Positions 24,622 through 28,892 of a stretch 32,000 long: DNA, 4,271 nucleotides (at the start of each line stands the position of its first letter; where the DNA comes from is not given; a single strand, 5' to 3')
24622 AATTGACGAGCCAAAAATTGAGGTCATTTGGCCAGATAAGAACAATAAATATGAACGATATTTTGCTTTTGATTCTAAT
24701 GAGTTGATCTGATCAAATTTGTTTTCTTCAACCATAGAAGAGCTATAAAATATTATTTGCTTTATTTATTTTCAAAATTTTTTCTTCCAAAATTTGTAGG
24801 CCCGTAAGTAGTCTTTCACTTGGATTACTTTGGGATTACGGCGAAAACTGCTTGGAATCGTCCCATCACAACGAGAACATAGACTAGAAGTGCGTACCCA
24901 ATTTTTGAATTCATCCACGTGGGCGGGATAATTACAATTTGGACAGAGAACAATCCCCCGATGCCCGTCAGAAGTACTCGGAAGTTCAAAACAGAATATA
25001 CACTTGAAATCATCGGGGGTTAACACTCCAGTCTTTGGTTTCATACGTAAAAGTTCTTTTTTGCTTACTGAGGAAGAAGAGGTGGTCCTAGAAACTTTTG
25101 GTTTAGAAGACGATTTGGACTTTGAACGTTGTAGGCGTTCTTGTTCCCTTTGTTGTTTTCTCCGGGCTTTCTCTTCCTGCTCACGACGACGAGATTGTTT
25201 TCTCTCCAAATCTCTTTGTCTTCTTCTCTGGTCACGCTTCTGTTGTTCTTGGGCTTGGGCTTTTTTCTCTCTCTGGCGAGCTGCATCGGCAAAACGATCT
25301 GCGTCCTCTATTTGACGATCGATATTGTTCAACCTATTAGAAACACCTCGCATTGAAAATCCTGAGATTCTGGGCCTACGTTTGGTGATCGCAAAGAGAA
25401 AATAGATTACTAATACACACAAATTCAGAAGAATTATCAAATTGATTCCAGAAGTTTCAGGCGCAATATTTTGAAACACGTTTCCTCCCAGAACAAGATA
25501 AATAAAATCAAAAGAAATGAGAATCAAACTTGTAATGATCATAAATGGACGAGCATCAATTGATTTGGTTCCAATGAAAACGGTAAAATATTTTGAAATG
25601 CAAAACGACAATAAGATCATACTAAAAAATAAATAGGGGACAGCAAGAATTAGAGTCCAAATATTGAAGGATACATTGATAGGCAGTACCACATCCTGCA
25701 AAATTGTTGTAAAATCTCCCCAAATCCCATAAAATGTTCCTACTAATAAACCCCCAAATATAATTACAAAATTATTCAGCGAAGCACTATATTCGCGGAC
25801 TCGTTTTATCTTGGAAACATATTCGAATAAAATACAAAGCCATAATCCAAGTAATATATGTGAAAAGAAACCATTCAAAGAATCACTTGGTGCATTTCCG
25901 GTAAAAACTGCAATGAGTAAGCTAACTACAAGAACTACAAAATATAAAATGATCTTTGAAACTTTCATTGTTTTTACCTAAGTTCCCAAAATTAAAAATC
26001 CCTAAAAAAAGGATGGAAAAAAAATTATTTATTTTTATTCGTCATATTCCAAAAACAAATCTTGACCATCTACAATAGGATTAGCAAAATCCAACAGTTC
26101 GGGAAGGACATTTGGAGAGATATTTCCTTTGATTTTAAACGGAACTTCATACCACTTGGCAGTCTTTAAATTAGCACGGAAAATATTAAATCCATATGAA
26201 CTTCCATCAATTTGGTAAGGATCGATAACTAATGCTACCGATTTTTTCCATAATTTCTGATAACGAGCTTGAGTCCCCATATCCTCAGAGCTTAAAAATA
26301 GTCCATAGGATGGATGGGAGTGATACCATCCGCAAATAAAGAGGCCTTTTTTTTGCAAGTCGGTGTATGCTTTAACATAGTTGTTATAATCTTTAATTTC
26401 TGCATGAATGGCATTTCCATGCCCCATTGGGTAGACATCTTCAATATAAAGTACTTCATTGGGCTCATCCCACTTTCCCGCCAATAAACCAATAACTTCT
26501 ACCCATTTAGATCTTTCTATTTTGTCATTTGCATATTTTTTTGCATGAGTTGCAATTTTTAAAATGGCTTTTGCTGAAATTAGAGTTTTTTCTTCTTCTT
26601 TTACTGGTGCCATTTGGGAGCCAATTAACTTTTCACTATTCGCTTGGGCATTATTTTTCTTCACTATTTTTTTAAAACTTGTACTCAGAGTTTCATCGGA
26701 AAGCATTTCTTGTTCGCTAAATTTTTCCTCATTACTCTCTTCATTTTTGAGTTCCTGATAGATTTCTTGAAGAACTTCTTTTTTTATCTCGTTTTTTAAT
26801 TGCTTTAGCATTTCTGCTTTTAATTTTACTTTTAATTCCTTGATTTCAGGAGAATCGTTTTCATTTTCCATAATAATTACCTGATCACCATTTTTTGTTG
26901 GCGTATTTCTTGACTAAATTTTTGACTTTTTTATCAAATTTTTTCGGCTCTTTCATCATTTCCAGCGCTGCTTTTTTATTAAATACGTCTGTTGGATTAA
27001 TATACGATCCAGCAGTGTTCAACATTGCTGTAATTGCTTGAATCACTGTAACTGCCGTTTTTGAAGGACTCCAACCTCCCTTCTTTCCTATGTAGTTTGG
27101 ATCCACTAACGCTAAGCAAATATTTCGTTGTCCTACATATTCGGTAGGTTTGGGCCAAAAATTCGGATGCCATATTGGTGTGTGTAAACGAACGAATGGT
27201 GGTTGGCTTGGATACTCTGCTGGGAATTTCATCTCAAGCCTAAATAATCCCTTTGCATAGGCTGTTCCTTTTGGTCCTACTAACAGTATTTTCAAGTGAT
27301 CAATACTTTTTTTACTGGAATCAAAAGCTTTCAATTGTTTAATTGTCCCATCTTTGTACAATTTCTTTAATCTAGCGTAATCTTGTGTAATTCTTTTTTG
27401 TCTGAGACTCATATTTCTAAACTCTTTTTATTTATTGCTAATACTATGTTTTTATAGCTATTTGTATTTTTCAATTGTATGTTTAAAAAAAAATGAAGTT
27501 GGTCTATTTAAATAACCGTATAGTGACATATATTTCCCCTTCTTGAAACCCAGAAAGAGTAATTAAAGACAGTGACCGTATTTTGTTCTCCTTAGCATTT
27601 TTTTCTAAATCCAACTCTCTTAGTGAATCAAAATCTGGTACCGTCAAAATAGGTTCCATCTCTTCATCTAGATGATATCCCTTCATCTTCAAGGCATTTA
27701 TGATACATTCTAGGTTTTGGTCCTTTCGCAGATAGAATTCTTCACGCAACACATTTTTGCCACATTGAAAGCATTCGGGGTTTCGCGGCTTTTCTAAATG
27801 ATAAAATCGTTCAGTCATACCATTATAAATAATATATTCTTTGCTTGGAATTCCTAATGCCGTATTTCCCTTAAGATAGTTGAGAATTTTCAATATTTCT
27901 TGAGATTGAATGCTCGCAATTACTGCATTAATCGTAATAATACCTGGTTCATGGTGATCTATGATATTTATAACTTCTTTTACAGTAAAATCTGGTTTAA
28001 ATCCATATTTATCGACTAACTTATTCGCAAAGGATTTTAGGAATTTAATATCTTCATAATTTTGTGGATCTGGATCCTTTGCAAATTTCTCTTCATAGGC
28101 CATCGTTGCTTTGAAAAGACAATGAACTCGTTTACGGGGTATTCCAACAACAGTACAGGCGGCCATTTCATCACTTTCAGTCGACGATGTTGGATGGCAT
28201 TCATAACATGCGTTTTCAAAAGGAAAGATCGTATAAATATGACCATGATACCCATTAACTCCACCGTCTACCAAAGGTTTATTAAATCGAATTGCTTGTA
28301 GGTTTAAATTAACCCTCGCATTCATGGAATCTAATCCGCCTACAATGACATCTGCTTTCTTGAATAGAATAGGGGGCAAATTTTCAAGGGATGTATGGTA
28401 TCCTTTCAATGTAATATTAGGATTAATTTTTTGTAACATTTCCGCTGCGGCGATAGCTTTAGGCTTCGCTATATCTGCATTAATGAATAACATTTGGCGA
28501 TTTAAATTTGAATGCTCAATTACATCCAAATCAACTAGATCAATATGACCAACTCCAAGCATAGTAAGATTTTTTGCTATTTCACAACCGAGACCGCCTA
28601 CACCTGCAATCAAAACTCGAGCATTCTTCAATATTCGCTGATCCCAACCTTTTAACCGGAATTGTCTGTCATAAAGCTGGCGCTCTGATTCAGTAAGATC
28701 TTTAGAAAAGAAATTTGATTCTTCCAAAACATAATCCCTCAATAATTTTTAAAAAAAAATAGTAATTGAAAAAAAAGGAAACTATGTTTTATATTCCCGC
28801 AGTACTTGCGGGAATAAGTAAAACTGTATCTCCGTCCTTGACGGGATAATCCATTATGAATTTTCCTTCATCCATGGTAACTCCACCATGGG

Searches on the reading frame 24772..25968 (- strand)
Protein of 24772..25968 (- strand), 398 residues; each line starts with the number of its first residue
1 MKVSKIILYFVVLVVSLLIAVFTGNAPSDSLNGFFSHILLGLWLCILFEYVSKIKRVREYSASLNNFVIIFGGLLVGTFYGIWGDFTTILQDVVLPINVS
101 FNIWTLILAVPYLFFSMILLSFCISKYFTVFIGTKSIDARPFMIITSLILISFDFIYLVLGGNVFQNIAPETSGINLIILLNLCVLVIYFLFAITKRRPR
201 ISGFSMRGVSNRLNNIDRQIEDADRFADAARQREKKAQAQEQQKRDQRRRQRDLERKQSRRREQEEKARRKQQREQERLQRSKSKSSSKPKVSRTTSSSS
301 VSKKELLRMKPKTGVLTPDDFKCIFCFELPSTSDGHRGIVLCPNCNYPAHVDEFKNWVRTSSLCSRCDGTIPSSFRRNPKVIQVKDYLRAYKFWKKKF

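Call 6: search_protein_families(library=pfam, proteins=[window:24772-25968:-], max_evalue=0.1)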
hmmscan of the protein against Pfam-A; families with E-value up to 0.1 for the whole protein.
window:24772-25968:- (398 aa): 2 families
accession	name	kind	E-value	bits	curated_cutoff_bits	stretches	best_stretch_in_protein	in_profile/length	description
PF22251.1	PFF1_TM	-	4.9e-05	23.4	32.3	1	137-296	62-222/300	Vacuolar membrane protease, transmembrane domain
PF05327.17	RRN3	-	0.015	14.3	25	1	191-282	184-274/558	RNA polymerase I specific transcription initiation factor RRN3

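Call 45: search_protein_families(library=ncbifam, proteins=[window:24772-25968:-], max_evalue=0.01)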
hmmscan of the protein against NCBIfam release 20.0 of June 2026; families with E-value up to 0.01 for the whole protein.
window:24772-25968:- (398 aa): 0 families

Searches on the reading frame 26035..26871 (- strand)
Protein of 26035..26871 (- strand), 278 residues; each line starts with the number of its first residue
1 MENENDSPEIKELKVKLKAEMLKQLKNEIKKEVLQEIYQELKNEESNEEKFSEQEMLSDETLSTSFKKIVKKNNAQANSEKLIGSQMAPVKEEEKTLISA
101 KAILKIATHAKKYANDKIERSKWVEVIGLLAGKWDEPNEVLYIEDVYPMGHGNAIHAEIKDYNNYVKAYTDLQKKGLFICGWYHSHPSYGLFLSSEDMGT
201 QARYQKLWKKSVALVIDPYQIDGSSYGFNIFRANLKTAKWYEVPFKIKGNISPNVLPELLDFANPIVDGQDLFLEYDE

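Call 6: search_protein_families(library=pfam, proteins=[window:26035-26871:-], max_evalue=0.1)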
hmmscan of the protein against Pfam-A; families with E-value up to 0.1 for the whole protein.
window:26035-26871:- (278 aa): 6 families
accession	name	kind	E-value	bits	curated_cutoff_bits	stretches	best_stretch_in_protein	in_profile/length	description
PF01398.27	JAB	-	1.1e-14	54.7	22.5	1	94-207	4-114/117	JAB1/Mov34/MPN/PAD-1 ubiquitin protease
PF03665.18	UPF0172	-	2.8e-05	24.6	24.4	1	98-188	4-84/192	Uncharacterised protein family (UPF0172)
PF14464.11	Prok-JAB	-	0.00013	22.3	25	1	121-198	15-87/114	Prokaryotic homologs of the JAB domain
PF10188.14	Oscp1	-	0.0093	16.4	25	1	24-72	13-61/173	Organic solute transport protein 1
PF07104.16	DUF1366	-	0.011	15.9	23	1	13-88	33-104/117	Protein of unknown function (DUF1366)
PF04561.19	RNA_pol_Rpb2_2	-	0.089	12.9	21.7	0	36-129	68-147/190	RNA polymerase Rpb2, domain 2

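Call 34: search_solved_structures(query=window:26035-26871:-, max_evalue=0.001, show_alignments=1)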
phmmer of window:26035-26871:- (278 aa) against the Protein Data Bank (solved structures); distinct sequences matched with E-value up to 0.001: 43.
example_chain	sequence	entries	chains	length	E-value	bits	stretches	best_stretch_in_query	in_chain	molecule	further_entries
6fjv_A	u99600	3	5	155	1.1e-14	58.1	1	121-221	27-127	26S proteasome regulatory subunit N11-like protein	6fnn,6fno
6fju_A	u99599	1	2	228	2.8e-14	56.8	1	123-221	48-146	26S proteasome regulatory subunit N11-like protein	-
3jck_G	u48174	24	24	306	2.6e-13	53.6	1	97-224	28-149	Ubiquitin carboxyl-terminal hydrolase RPN11 | 26S PROTEASOME REGULATORY SUBUNIT RPN11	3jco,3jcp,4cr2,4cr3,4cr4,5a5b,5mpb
6fvt_V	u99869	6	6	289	3.3e-13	53.3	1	123-224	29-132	Ubiquitin carboxyl-terminal hydrolase RPN11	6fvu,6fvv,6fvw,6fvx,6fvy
8amz_V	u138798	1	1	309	6.1e-13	52.4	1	94-232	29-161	26S proteasome regulatory subunit RPN11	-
4ocl_B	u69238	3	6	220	8e-13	52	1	96-224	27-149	26S proteasome regulatory subunit RPN11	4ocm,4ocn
5u4p_B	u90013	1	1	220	8e-13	52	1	96-224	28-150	26S proteasome regulatory subunit RPN11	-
5w83_B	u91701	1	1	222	8.2e-13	52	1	96-224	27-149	Ubiquitin carboxyl-terminal hydrolase RPN11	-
4owp_B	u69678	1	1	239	9.6e-13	51.7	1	96-224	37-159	26S proteasome regulatory subunit RPN11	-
4o8x_B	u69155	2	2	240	9.6e-13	51.7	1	96-224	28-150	26S proteasome regulatory subunit RPN11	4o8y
22mm_c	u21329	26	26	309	1.6e-12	51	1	93-231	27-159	26S proteasome non-ATPase regulatory subunit 14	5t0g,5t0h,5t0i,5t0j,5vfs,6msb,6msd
12bm_c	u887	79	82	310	1.6e-12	51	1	93-231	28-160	26S proteasome non-ATPase regulatory subunit 14 | Proteasome (Prosome, macropain) 26S subunit, non-ATPase, 14 | RPN11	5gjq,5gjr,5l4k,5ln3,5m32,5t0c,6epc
5vfp_c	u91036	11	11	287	2.3e-12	50.5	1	94-231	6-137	26S proteasome non-ATPase regulatory subunit 14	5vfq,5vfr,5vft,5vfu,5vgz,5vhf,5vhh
8usb_c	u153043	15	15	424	3.6e-12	49.8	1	93-231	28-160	26S proteasome non-ATPase regulatory subunit 14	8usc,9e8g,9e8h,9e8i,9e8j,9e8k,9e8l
9qo4_E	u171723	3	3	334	4.4e-12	49.6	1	97-233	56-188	COP9 signalosome complex subunit 5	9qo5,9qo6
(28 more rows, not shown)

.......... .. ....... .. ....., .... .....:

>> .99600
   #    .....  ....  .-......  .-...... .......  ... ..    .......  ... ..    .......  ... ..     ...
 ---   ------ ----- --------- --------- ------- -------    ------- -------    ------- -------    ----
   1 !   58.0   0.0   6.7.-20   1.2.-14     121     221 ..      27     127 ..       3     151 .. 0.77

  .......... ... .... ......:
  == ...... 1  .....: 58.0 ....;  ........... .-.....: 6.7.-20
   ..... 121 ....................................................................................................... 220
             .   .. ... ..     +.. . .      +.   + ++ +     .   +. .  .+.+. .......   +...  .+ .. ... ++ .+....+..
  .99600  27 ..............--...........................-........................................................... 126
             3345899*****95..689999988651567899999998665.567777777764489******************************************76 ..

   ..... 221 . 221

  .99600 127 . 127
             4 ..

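Call 45: search_protein_families(library=ncbifam, proteins=[window:26035-26871:-], max_evalue=0.01)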
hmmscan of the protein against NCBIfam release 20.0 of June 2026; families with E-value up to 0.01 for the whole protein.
window:26035-26871:- (278 aa): 2 families
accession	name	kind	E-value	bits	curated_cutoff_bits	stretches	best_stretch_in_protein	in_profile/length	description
NF041370.1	desamp_Halo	equivalog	1.9e-07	31.1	130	1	104-219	9-112/133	desampylase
NF058523.1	6A-MBL_cap2_3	equivalog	0.0063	15.1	320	0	104-206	545-652/665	anti-phage 6A-MBL system cap2_3 protein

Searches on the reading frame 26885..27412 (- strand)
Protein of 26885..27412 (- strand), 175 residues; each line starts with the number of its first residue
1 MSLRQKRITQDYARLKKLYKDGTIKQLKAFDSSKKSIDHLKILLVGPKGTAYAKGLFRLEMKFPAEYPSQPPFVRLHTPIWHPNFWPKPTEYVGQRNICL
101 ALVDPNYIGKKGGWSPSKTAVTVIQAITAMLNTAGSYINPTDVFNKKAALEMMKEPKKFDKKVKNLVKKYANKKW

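Call 6: search_protein_families(library=pfam, proteins=[window:26885-27412:-], max_evalue=0.1)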
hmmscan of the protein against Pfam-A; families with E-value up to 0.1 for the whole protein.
window:26885-27412:- (175 aa): 2 families
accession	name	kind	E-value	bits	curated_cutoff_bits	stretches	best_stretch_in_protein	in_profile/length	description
PF00179.31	UQ_con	-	4.6e-26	91.5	27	1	7-165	1-138/140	Ubiquitin-conjugating enzyme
PF05773.27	RWD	-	0.0058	17.2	22.8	1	52-80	46-74/112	RWD domain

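Call 33: search_solved_structures(query=window:26885-27412:-, max_evalue=0.00001)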
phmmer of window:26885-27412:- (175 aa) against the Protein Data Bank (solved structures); distinct sequences matched with E-value up to 0.00001: 263 (the best 60 are shown).
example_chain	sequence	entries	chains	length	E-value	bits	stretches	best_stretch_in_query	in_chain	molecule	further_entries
5knl_C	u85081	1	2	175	9.4e-16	61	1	34-169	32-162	Ubiquitin-conjugating enzyme E2 15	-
5ojj_A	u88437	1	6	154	7.7e-14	54.8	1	33-173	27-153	Ubiquitin-conjugating enzyme E2 T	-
1yh2_A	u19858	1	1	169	7.8e-14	54.7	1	33-174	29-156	HSPC150 protein similar to ubiquitin-conjugating enzyme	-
8juc_A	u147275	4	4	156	8.1e-14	54.7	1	33-173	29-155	Ubiquitin-conjugating enzyme E2 T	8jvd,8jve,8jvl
4q5e_C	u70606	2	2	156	8.9e-14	54.6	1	44-174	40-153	Ubiquitin-conjugating enzyme E2 L3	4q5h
7oik_B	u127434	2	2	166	9.3e-14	54.5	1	44-174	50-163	Ubiquitin-conjugating enzyme E2 L3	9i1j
5ngz_A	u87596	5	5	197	1.2e-13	54.2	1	33-174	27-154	Ubiquitin-conjugating enzyme E2 T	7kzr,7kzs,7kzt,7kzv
4ccg_A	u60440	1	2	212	1.4e-13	53.9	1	33-174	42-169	UBIQUITIN-CONJUGATING ENZYME E2 T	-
9sdy_G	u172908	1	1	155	1.8e-13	53.6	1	44-174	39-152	L3A2-1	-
7b5l_D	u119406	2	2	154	1.8e-13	53.6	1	44-174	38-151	Ubiquitin-conjugating enzyme E2 L3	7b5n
9sdx_G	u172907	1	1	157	2.1e-13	53.4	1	44-174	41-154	L3A2-1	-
7v8f_A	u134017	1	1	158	2.3e-13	53.2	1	44-174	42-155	Ubiquitin-conjugating enzyme E2 L3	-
3sqv_C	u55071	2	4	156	2.4e-13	53.2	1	44-174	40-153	Ubiquitin-conjugating enzyme E2 L3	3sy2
1c4z_D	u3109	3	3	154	2.4e-13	53.2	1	44-174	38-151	UBIQUITIN CONJUGATING ENZYME E2 | UBIQUITIN-CONJUGATING ENZYME E12-18 KDA UBCH7 | Ubiquitin-conjugating enzyme E2 L3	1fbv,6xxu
5hpt_C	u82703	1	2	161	2.8e-13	52.9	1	44-174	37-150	Ubiquitin-conjugating enzyme E2 L3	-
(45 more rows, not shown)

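Call 45: search_protein_families(library=ncbifam, proteins=[window:26885-27412:-], max_evalue=0.01)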
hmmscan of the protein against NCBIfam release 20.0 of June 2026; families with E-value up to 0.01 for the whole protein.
window:26885-27412:- (175 aa): 0 families

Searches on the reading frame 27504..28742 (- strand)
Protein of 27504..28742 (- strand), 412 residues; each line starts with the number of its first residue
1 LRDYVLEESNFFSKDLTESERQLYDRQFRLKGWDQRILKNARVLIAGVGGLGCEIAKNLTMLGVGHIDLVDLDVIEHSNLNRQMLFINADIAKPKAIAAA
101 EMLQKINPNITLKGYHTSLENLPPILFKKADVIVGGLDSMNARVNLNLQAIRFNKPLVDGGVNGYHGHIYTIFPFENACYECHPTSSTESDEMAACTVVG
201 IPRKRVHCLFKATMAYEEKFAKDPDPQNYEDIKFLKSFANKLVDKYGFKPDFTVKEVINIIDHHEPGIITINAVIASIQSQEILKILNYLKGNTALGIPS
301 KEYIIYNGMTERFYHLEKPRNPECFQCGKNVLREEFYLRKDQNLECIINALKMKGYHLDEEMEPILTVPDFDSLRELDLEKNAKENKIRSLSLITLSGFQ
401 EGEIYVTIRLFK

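Call 6: search_protein_families(library=pfam, proteins=[window:27504-28742:-], max_evalue=0.1)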
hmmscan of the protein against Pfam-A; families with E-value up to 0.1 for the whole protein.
window:27504-28742:- (412 aa): 1 family
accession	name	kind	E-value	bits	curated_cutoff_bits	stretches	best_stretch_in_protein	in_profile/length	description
PF00899.27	ThiF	-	1.2e-58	198.5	28.1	1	24-324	1-236/238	ThiF family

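Call 32: search_solved_structures(query=window:27504-28742:-, max_evalue=0.00001)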
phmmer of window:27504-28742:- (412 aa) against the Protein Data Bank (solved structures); distinct sequences matched with E-value up to 0.00001: 77 (the best 60 are shown).
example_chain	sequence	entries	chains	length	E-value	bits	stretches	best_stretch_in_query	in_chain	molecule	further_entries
9qgg_B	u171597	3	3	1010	2.5e-38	135.2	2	23-225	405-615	E1 ubiquitin-activating enzyme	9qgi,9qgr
9dqb_B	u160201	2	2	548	2.2e-36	128.8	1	39-226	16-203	SUMO-activating enzyme subunit 2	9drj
3kyd_B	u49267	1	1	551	2.2e-36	128.8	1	39-226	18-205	SUMO-activating enzyme subunit 2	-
6xog_B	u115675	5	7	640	3.7e-36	128.1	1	39-226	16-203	SUMO-activating enzyme subunit 2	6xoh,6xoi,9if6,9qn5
3kyc_B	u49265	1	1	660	3.9e-36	128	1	39-226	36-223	SUMO-activating enzyme subunit 2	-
6cwy_D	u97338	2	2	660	3.9e-36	128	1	39-226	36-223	SUMO-activating enzyme subunit 2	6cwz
1tt5_B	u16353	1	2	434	3.5e-35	124.8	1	36-330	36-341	ubiquitin-activating enzyme E1C isoform 1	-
1yov_B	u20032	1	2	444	3.8e-35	124.7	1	36-330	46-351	Ubiquitin-activating enzyme E1C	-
3gzn_B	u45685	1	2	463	4.4e-35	124.5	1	36-330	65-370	NEDD8-activating enzyme E1 catalytic subunit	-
1y8q_B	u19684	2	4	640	5.3e-35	124.3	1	39-226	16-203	Ubiquitin-like 2 activating enzyme E1B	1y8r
2nvu_B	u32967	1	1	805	1.5e-34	122.7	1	36-330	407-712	Maltose binding protein/NEDD8-activating enzyme E1 catalytic subunit chimera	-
8oif_A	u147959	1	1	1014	1.6e-34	122.7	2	24-229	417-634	Ubiquitin-like modifier-activating enzyme 7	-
8se9_A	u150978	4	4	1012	1.6e-34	122.6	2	24-229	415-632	Ubiquitin-like modifier-activating enzyme 7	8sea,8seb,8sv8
3dbr_B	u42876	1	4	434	4.4e-34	121.2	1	36-330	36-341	NEDD8-activating enzyme E1 catalytic subunit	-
1r4m_B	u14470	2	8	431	5.9e-34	120.8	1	36-330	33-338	ubiquitin-activating enzyme E1C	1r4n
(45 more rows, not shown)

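Call 45: search_protein_families(library=ncbifam, proteins=[window:27504-28742:-], max_evalue=0.01)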
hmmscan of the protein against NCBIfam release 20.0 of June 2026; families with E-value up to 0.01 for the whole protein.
window:27504-28742:- (412 aa): 23 families
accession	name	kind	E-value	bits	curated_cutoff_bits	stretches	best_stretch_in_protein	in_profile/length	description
TIGR02356.1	adenyl_thiF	equivalog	2e-40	138.4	275.25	1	24-201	2-183/203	thiazole biosynthesis adenylyltransferase ThiF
NF004281.0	PRK05690.1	subfamily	3.5e-39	134.6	266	1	14-201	3-193/250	molybdopterin-synthase adenylyltransferase MoeB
NF006444.0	PRK08762.1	equivalog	9.9e-37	126.5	449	1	16-200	120-311/387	molybdopterin-synthase adenylyltransferase MoeB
TIGR01408.1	Ube1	subfamily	2.5e-34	118.2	750.05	1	24-237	402-620/1008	ubiquitin-activating enzyme E1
TIGR02355.1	moeB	equivalog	3.1e-32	111.9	376.55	1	23-197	4-181/240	molybdopterin-synthase adenylyltransferase MoeB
NF006204.0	PRK08328.1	equivalog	1.2e-31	110.1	339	1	16-177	2-166/231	hypothetical protein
NF009123.0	PRK12475.1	subfamily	3.5e-30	105.4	510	1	24-205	5-190/338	MoeB/ThiF family adenylyltransferase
NF047750.1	SAMPActivE1UbaA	equivalog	7.4e-29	100.9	450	1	35-208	27-203/270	SAMP-activating enzyme E1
NF006395.0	PRK08644.1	equivalog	1.8e-28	99.7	159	1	35-166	25-159/215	sulfur carrier protein ThiS adenylyltransferase ThiF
NF005902.0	PRK07878.1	equivalog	6.8e-28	97.6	647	1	16-172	15-175/392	adenylyltransferase/sulfurtransferase MoeZ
NF004111.0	PRK05600.1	equivalog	3.9e-27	95.3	437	1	15-170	13-172/371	ThiF family adenylyltransferase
NF005646.0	PRK07411.1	equivalog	6e-26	91.5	633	1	16-178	11-176/390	molybdopterin-synthase adenylyltransferase MoeB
TIGR02354.1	thiF_fam2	equivalog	4e-23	82.3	152.2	1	38-147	19-128/200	thiamine biosynthesis protein ThiF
NF006077.0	PRK08223.1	equivalog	9.1e-18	64.2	266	1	34-142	22-131/296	hypothetical protein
NF011696.0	PRK15116.1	equivalog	1.7e-13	50.9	304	1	15-164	4-156/268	tRNA cyclic N6-threonylcarbamoyladenosine(37) synthase TcdA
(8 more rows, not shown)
